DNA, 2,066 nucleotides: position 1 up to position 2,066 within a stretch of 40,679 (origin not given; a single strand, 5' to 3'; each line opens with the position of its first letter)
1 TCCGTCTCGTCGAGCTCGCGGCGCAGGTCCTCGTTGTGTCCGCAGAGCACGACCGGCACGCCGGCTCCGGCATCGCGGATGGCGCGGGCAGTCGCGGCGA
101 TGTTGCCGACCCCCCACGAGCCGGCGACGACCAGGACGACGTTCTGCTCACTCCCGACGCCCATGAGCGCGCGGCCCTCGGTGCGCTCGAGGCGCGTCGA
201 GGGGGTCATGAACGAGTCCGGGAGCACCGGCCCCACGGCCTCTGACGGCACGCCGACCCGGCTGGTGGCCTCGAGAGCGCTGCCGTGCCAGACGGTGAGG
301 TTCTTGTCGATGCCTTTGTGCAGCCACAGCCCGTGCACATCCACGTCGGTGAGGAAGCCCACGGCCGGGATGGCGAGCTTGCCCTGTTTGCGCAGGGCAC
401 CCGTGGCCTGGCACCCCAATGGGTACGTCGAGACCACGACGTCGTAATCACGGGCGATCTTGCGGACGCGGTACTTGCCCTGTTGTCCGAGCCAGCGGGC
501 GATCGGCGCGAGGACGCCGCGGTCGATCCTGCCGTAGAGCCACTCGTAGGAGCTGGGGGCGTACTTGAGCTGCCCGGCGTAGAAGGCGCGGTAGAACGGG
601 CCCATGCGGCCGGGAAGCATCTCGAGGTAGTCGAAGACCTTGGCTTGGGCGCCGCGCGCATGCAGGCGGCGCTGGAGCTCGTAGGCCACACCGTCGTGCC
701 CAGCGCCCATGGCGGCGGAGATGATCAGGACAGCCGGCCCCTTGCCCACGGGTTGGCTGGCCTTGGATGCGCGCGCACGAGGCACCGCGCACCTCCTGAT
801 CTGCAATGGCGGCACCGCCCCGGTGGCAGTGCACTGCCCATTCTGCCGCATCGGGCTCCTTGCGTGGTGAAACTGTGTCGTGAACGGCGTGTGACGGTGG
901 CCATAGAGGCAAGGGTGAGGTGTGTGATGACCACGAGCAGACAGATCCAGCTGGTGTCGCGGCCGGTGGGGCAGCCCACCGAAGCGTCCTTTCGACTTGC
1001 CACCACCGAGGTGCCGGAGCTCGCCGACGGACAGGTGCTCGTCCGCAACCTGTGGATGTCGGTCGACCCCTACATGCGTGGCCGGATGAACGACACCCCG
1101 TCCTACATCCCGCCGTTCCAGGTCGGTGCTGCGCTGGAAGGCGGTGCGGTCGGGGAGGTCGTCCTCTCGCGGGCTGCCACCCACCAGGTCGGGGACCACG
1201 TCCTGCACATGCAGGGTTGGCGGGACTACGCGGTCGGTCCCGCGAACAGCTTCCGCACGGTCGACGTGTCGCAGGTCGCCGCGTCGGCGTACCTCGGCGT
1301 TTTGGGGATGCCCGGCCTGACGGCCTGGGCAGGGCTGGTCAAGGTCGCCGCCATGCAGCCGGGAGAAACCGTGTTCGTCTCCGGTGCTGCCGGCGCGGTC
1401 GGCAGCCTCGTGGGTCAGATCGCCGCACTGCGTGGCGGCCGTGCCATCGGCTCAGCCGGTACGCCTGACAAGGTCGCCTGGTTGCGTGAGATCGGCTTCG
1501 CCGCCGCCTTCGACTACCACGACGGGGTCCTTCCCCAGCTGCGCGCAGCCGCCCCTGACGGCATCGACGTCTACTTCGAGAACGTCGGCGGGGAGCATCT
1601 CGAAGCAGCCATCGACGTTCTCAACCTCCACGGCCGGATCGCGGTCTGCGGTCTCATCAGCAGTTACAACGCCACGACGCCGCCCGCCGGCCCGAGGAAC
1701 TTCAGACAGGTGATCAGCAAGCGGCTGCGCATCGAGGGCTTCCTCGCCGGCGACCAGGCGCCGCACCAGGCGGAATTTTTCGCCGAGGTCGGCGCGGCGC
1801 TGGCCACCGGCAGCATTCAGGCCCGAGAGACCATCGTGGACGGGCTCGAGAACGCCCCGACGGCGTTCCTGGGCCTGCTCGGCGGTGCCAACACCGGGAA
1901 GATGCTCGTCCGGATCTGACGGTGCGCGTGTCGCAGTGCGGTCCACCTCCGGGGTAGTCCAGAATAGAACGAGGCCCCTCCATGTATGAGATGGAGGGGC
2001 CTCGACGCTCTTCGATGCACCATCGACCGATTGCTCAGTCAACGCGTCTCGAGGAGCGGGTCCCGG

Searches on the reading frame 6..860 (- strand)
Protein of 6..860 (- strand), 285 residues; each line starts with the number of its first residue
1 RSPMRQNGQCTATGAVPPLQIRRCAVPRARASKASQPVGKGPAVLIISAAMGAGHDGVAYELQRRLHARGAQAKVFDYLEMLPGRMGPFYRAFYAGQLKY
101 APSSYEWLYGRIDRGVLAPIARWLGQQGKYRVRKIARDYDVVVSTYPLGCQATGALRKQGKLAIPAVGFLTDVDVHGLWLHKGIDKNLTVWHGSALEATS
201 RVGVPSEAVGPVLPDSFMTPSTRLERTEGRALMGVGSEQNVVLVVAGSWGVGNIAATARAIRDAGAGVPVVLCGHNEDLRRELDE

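Call 24: search_protein_families(library=pfam, proteins=[window:6-860:-], max_evalue=0.001)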
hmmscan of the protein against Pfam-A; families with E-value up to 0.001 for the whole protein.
window:6-860:- (285 aa): 1 family
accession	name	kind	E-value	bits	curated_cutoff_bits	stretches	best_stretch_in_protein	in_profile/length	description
PF06925.17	MGDG_synth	-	2.8e-08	34.5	25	1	55-209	1-162/169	Monogalactosyldiacylglycerol (MGDG) synthase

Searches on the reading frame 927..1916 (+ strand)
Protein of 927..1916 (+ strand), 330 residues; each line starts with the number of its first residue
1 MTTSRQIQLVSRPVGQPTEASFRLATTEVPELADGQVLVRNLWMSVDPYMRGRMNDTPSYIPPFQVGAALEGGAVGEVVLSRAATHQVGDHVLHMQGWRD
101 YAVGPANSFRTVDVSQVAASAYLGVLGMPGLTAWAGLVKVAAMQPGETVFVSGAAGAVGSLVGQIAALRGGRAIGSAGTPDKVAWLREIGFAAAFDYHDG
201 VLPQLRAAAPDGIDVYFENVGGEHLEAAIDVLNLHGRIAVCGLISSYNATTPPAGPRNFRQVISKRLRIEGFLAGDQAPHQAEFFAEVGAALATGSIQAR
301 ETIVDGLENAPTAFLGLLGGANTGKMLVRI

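Call 24: search_protein_families(library=pfam, proteins=[window:927-1916:+], max_evalue=0.001)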
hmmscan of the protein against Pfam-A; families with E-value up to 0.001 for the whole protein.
seq(330 aa): 3 families
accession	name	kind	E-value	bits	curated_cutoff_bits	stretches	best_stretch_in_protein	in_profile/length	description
PF16884.10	ADH_N_2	-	2.2e-41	140.6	31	1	5-111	1-107/108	N-terminal domain of oxidoreductase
PF00107.32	ADH_zinc_N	-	1.5e-19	70.7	31.8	1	157-279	1-117/129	Zinc-binding dehydrogenase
PF13602.12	ADH_zinc_N_2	-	2.5e-09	38.6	27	1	192-328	4-134/134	Zinc-binding dehydrogenase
